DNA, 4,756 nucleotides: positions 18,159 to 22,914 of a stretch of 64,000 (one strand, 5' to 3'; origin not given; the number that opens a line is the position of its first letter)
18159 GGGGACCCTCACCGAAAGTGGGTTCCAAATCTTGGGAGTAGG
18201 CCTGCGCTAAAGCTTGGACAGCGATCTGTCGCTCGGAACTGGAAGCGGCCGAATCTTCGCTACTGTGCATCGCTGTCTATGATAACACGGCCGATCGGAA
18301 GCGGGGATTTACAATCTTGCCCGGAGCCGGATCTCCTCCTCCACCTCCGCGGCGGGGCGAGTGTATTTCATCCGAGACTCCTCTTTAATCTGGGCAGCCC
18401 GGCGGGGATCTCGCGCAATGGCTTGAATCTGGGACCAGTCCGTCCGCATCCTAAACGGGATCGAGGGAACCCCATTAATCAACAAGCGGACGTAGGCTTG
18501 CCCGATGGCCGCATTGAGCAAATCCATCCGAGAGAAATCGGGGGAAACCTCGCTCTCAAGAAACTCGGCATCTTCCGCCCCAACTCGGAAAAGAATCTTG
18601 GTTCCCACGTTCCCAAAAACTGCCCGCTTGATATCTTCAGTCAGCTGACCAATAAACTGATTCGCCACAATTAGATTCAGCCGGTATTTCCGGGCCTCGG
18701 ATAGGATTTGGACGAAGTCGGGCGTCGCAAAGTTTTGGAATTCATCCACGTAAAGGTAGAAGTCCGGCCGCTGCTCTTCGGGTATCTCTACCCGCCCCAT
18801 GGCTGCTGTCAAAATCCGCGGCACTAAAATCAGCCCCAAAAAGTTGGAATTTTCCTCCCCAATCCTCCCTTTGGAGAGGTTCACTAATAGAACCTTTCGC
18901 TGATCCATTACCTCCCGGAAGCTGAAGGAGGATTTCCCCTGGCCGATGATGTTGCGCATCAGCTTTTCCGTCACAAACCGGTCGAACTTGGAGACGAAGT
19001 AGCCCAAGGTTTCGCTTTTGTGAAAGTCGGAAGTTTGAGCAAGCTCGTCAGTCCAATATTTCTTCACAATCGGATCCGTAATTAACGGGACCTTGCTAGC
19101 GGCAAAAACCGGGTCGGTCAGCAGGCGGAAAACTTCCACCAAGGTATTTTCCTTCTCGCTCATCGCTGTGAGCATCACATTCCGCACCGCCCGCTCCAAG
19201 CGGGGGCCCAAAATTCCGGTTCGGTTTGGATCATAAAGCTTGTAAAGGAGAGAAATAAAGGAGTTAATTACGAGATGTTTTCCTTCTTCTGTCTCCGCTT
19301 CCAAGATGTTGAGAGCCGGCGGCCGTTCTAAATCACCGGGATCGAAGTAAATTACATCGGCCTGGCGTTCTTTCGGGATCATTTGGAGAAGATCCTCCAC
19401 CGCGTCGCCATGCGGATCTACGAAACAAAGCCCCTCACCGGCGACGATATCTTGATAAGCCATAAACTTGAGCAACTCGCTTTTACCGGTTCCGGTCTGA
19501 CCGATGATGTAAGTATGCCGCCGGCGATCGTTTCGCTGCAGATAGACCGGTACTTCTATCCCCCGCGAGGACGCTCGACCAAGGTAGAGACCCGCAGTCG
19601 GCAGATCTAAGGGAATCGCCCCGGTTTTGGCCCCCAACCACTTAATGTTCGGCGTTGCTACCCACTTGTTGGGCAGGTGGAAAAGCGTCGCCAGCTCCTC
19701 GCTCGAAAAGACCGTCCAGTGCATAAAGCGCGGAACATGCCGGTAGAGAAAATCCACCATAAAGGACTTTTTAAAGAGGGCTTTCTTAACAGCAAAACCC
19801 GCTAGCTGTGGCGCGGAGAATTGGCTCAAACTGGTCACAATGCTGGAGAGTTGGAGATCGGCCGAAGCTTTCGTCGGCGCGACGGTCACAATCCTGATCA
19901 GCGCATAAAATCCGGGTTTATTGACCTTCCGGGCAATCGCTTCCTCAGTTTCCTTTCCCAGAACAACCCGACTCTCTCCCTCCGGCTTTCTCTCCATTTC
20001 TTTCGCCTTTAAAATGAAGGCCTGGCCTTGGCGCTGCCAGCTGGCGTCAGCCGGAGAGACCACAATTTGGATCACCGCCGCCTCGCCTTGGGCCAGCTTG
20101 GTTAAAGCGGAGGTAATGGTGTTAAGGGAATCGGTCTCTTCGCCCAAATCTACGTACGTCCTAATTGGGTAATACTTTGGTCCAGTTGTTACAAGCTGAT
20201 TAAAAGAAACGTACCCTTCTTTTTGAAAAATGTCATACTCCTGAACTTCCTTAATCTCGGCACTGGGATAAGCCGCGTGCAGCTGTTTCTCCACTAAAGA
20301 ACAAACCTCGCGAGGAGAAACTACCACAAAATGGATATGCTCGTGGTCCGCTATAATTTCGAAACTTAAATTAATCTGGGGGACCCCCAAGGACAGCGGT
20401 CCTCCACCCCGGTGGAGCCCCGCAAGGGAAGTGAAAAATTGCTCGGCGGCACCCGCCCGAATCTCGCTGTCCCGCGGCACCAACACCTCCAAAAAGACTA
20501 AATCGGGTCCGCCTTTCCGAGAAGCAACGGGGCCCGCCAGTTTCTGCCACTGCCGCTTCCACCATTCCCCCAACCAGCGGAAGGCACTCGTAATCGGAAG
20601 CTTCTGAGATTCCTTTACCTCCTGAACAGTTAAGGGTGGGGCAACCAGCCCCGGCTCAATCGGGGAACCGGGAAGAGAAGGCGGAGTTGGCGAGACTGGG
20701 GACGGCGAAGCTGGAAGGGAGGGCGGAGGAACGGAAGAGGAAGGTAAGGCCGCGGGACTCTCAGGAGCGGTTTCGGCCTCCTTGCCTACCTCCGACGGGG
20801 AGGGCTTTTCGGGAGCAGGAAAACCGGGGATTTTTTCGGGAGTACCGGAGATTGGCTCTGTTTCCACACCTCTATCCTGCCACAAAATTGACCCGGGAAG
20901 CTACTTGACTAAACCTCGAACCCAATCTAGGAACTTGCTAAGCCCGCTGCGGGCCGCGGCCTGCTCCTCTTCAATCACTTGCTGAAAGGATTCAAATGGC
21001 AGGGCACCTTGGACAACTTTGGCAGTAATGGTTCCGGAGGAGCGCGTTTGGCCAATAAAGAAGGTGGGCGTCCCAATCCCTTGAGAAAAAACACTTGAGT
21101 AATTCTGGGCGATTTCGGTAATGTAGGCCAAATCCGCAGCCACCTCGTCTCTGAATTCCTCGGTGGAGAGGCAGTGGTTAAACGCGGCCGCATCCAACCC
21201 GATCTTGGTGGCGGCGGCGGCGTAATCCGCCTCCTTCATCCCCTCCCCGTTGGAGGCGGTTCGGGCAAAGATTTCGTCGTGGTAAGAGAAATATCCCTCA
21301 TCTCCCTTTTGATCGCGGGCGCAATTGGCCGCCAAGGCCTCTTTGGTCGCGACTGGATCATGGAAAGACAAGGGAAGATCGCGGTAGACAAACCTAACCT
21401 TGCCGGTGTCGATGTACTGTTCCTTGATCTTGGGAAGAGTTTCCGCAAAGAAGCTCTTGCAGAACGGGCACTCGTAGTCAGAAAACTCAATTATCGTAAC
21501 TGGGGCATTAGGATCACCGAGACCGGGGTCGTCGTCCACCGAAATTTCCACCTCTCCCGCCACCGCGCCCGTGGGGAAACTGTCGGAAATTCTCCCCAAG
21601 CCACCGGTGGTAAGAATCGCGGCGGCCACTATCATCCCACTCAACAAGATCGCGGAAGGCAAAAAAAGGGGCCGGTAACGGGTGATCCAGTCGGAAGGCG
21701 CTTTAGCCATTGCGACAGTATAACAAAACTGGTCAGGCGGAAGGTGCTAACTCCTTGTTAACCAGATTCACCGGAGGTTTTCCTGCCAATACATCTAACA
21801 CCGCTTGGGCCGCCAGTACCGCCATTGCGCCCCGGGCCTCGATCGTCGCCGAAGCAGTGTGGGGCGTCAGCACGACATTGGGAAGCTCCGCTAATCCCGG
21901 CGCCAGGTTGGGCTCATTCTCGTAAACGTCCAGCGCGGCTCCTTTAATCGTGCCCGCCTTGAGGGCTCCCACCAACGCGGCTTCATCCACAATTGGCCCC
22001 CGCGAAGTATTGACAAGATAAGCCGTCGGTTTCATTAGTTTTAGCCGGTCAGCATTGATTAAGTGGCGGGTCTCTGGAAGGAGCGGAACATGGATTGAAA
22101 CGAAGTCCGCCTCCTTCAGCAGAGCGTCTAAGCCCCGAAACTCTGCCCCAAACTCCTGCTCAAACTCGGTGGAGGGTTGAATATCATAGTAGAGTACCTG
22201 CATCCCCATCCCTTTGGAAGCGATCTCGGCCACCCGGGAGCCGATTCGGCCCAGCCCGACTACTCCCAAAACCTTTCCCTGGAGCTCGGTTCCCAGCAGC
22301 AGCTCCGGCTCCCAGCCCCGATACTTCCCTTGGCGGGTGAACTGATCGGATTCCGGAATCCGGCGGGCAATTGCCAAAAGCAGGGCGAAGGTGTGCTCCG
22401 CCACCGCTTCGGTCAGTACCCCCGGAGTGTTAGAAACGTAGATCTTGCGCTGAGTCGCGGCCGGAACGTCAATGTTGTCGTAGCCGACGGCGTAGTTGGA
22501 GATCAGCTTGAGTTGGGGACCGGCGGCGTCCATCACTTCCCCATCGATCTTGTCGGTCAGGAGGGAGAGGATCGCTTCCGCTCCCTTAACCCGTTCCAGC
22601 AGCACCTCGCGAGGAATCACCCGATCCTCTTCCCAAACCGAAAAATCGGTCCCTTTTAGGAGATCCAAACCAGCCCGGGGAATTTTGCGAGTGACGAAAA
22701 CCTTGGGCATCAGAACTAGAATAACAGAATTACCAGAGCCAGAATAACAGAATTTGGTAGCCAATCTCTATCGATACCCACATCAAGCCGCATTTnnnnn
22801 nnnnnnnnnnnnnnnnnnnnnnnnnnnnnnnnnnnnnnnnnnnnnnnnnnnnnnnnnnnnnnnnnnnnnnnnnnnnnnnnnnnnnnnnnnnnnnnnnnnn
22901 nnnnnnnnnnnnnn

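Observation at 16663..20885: Two-gene module: Pro-rich FtsK/HerA/VirD4-superfamily ATPase plus a large multi-TM partner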

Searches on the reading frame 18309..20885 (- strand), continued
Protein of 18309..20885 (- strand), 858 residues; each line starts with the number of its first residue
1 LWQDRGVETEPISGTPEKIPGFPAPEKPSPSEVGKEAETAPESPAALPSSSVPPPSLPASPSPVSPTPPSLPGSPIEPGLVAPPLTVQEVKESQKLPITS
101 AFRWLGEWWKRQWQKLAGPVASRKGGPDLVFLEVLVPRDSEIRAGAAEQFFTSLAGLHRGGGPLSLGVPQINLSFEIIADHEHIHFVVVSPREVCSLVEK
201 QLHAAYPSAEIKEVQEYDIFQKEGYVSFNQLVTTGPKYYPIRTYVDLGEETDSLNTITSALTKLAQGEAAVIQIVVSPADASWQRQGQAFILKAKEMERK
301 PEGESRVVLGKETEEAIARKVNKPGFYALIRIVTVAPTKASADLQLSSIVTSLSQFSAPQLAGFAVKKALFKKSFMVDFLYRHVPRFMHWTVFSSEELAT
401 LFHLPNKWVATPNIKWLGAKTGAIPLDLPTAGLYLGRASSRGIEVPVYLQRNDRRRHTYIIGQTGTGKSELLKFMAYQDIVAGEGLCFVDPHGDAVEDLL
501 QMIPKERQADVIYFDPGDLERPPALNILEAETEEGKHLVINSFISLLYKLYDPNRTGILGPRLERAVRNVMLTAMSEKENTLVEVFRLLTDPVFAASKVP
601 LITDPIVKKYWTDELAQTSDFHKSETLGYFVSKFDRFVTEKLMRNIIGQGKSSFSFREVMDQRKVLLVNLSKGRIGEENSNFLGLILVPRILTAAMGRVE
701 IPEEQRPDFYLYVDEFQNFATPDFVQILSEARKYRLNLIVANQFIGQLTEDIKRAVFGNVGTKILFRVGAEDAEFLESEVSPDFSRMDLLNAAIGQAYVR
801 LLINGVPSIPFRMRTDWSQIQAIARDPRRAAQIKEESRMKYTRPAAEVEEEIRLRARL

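Call 68: search_protein_families(library=padloc, proteins=[window:18309-20885:-], max_evalue=0.01)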
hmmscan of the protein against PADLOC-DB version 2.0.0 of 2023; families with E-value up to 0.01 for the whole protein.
window:18309-20885:- (858 aa): 4 families
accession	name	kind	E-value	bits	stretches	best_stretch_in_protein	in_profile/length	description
PDLC04140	mad8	-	7.9e-19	66.3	1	454-779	26-270/314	mads_8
PDLC04103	HerA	-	0.00012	18.6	0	714-770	459-511/579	-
PDLC04105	HerA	-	0.0016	15.1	0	455-472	166-183/576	-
PDLC01055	HerA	-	0.0052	13.6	1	446-478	148-180/532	Type III coevolved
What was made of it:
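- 18312..19598 (-): C-terminal RecA-like P-loop NTPase (aa ~430-858) with a helical insertion (aa ~533-661). Walker A is at 19479-19502, Walker B/DEFQNF at 18729-18746, VANQ at 18657-18668. PADLOC mad8 at 66 bits (call 68).
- On MADS defence system (mad8): The mad8 profile hit (66 bits) covers the ATPase domain only (call 68).
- PADLOC mad8 scores 7.9e-19 (66 bits) over the ATPase domain, with weak HerA hits (call 68).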

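Call 76: search_protein_families(library=phrogs, proteins=[window:18309-20885:-], max_evalue=0.01)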
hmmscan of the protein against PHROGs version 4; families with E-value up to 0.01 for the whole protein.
window:18309-20885:- (858 aa): 3 families
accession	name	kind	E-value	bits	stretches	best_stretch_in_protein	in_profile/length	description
phrog_5156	-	unknown function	4.8e-66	224.4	2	312-852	264-804/824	-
phrog_7035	-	unknown function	5.2e-09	36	2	664-785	449-575/969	-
phrog_2666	-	head and packaging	3.8e-05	23.5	0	445-494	311-360/555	terminase large subunit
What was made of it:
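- Tried and rejected: Phage or mobile origin. phrog_5156 matches strongly, at 224 bits (call 76).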

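Call 77: find_related_loci(query=A2, collection=viral_contigs, flank=8000)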
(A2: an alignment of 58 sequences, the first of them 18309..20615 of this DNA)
Query A2 (768 aa) in viral_contigs; peptide patterns used: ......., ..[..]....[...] (x = any residue, [..] = any of these).
92 stretches matched a pattern; 5 encode a relative of the query (tblastn E <= 1e-3); 5 distinct loci.
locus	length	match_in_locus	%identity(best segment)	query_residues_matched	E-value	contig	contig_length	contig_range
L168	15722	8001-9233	42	344-763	1e-105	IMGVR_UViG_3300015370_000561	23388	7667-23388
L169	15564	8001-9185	41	359-762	2e-87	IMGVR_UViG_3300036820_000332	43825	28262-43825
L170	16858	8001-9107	36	343-725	4e-60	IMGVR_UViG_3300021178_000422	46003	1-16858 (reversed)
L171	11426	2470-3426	36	367-690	2e-54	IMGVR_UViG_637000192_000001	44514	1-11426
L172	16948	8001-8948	28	363-689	5e-30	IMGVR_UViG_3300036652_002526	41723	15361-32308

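Call 84: list_cluster_members(proteins=[P0001, P0121])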
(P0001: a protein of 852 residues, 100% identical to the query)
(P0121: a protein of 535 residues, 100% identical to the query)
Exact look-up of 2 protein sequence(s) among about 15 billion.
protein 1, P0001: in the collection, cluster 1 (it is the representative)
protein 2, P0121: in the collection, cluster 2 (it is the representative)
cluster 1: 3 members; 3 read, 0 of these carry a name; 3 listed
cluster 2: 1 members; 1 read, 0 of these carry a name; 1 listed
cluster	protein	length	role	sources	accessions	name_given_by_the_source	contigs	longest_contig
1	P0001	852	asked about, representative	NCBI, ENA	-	-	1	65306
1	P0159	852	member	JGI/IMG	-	-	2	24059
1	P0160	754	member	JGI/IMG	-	-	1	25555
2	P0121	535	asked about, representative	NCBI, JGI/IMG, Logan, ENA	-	-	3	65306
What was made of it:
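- Tried and rejected: The exact-sequence cluster look-up returned no names (call 84).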

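Call 91: find_encoding_contigs(protein=P0020, flank=5000, max_places=1)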
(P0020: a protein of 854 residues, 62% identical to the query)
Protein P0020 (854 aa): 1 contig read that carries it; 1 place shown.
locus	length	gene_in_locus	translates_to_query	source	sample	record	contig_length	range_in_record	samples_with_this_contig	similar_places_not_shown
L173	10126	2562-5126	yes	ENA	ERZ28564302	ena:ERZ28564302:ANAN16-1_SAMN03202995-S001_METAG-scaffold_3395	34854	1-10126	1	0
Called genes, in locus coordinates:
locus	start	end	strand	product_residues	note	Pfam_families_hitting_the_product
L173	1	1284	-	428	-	?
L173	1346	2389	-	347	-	PF08529:NusA_N, PF00575:S1, PF13184:KH_NusA_1st, PF26594:KH_NusA_2nd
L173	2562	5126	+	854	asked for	PF26449:DUF8128, PF01935:DUF87 (weak), PF12696:TraG-D_C (weak)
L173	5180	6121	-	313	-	PF00226:DnaJ, PF01556:DnaJ_C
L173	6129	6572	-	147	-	PF02823:ATP-synt_DE_N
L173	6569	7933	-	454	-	PF02874:ATP-synt_ab_N, PF00006:ATP-synt_ab, PF22919:ATP-synt_VA_C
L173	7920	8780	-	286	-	PF00231:ATP-synt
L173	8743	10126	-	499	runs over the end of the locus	PF00006:ATP-synt_ab, PF00306:ATP-synt_ab_C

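Call 92: find_encoding_contigs(protein=P0036, flank=5000, max_places=1)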
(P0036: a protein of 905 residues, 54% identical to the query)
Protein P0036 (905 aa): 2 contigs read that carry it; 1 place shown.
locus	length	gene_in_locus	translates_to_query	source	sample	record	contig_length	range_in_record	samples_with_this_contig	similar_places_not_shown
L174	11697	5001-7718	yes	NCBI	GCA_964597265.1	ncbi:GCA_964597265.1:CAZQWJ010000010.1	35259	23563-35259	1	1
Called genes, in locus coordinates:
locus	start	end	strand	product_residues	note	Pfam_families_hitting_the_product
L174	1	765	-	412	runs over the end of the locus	PF03065:Glyco_hydro_57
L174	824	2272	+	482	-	PF08323:Glyco_transf_5, PF00534:Glycos_transf_1, PF13692:Glyco_trans_1_4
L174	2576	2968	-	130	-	PF16320:Ribosomal_L12_N, PF00542:Ribosomal_L12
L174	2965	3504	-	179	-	PF00466:Ribosomal_L10, PF27436:RL10_C (weak)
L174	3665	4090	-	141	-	PF03946:Ribosomal_L11_N, PF00298:Ribosomal_L11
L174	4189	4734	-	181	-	PF02357:NusG, PF00467:KOW (faint)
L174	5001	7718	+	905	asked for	PF26449:DUF8128, PF01935:DUF87 (weak)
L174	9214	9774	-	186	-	-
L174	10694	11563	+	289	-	-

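Call 93: find_encoding_contigs(protein=P0009, flank=5000, max_places=1)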
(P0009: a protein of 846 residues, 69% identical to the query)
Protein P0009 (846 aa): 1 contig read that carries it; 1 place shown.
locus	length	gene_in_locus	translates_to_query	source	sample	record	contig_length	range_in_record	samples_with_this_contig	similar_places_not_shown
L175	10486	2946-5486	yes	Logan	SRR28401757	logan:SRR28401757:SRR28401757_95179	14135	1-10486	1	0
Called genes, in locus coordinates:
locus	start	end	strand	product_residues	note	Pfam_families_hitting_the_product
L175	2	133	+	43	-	?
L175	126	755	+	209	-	PF11303:DUF3105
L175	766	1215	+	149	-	PF00498:FHA (weak)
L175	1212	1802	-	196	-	-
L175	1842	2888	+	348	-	-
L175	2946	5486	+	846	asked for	PF26449:DUF8128, PF01935:DUF87 (weak), PF02534:T4SS-DNA_transf (faint), PF12696:TraG-D_C (weak)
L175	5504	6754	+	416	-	-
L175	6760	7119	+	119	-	-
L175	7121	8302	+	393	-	PF12704:MacB_PCD, PF02687:FtsX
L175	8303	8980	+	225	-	PF00005:ABC_tran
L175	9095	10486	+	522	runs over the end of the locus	-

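Call 98: find_homologous_proteins(query=A4, max_evalue=0.001)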
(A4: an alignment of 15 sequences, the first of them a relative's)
Query A4 (15 sequences) (193 aa, profile of the alignment): 43 proteins with E <= 0.001 among 5765 candidates.
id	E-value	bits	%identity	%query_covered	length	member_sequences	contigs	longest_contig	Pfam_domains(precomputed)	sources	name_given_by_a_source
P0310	3.8e-39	152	100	100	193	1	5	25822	-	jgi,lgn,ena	-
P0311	6.4e-37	145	39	19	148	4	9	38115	-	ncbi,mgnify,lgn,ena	ncbi:MAG: hypothetical protein AAB542_01320 [Patescibacteria group bacterium]|mgnify:CR=1 FL=1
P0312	2.5e-34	136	63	100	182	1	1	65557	-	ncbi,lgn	-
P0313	5.4e-34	135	30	47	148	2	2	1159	-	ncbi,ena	ncbi:MAG: hypothetical protein AAB960_00350 [Patescibacteria group bacterium]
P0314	3.1e-33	133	66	58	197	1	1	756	-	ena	-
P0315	3.4e-32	129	30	58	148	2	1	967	-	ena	-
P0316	1.1e-31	128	57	59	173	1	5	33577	-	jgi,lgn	jgi:hypothetical protein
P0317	1.8e-31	127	48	16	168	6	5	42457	-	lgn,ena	-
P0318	2.6e-31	127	27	42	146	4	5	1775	-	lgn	-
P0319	9.2e-31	125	48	16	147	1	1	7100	-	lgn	-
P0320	9.9e-31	125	39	21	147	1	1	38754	-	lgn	-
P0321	1.1e-30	125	39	19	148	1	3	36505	-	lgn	-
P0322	1.5e-30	124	45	16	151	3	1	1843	-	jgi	jgi:hypothetical protein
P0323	3.2e-30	123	44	19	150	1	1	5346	-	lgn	-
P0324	6.8e-30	122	30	53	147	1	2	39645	-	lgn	-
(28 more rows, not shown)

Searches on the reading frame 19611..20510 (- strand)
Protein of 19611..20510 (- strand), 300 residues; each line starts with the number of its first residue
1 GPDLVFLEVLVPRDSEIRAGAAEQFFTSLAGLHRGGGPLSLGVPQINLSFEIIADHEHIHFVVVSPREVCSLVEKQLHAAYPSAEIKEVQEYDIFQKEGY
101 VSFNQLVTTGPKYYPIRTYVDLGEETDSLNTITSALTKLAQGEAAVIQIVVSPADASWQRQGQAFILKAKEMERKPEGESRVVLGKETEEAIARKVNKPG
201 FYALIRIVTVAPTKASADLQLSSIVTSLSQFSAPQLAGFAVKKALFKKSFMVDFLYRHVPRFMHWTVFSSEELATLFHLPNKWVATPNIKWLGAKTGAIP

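Call 75: search_solved_structures(query=A3, max_evalue=10)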
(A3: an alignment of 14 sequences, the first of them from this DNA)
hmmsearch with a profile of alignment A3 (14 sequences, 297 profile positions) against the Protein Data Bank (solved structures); distinct sequences matched with E-value up to 10: 1.
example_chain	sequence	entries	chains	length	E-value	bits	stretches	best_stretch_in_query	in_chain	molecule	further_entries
3d45_A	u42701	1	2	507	0.18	14.3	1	172-250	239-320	Poly(A)-specific ribonuclease PARN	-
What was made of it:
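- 19611..20510 (-): DUF8128 domain (aa ~126-425), an alpha/beta domain of unknown function. No PDB sequence match to a DUF8128-only profile (call 75).
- Tried and rejected: A DUF8128-only sequence profile found nothing in PDB; the best hit was E 0.18, to PARN (call 75).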

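Call 87: search_protein_representatives(alignment_id=A3)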
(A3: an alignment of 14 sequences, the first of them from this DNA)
Query: 14 sequences, 297 profile positions. Proteins with E-value up to 0.001 (for the whole library): 4769; up to 1e-10: 2826; up to 1e-30: 773. The best 150 are listed.
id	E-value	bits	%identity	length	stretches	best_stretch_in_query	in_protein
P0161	4.2e-119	413.7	-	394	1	1-297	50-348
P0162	8.1e-114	396.3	-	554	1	1-297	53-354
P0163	7.9e-112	389.8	-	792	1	1-297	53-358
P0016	3.4e-102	358.1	-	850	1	2-297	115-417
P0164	1.0e-96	340.2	-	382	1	3-297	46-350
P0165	1.2e-93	330.1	-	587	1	3-297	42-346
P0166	4.2e-92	325.0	-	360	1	2-297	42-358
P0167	9.9e-92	323.8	-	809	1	3-297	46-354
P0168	5.2e-91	321.4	-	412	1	1-296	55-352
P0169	9.0e-85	301.0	-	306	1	1-244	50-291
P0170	3.8e-83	295.6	-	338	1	1-255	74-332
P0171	4.7e-83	295.3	-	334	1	1-256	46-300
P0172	6.2e-81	288.3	-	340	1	3-261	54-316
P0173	2.3e-80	286.5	-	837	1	20-297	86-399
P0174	1.7e-79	283.6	-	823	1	1-297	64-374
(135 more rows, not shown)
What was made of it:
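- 19611..20510 (-): 4,769 representative proteins match, always near the N-terminus (call 87).
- On Pfam DUF8128 (PF26449) family: A profile of aa 126-425 recovers 4,769 representatives (call 87).
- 4,769 DUF8128 representatives (call 87).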

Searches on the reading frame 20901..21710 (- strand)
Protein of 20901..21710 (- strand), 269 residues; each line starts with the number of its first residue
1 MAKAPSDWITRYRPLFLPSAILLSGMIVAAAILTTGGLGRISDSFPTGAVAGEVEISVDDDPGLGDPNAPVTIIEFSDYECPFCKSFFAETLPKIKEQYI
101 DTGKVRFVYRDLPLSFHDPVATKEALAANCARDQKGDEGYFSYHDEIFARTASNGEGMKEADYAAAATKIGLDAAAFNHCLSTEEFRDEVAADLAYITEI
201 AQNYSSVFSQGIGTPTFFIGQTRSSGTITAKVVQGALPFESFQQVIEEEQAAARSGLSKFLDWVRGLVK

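Call 22: search_protein_families(library=pfam, proteins=[window:20901-21710:-], max_evalue=0.001)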
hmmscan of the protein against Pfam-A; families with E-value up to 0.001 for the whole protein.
window:20901-21710:- (269 aa): 2 families
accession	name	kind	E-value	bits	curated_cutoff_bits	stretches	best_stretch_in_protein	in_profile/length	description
PF13462.12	Thioredoxin_4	-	7.1e-29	101.6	23.2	1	60-236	4-162/165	Thioredoxin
PF01323.26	DSBA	-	2.7e-12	47.3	25.6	1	72-245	1-189/191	DSBA-like thioredoxin domain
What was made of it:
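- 20901..21710 (-): TM-anchored DsbA-like thioredoxin; a synteny marker (ancestral neighbour of the 535-aa gene). Pfam Thioredoxin_4 and DSBA (call 22).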

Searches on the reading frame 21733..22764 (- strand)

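Call 22: search_protein_families(library=pfam, proteins=[window:21733-22764:-], max_evalue=0.001)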
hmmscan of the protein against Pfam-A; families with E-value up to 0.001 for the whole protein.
window:21733-22764:- (343 aa): 2 families
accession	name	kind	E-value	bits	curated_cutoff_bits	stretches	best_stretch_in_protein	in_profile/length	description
PF02826.25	2-Hacid_dh_C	-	1.5e-63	213.9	25.1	1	126-304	1-178/178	D-isomer specific 2-hydroxyacid dehydrogenase, NAD binding domain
PF00389.36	2-Hacid_dh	-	8.5e-34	116.6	24.6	1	22-336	1-134/134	D-isomer specific 2-hydroxyacid dehydrogenase, catalytic domain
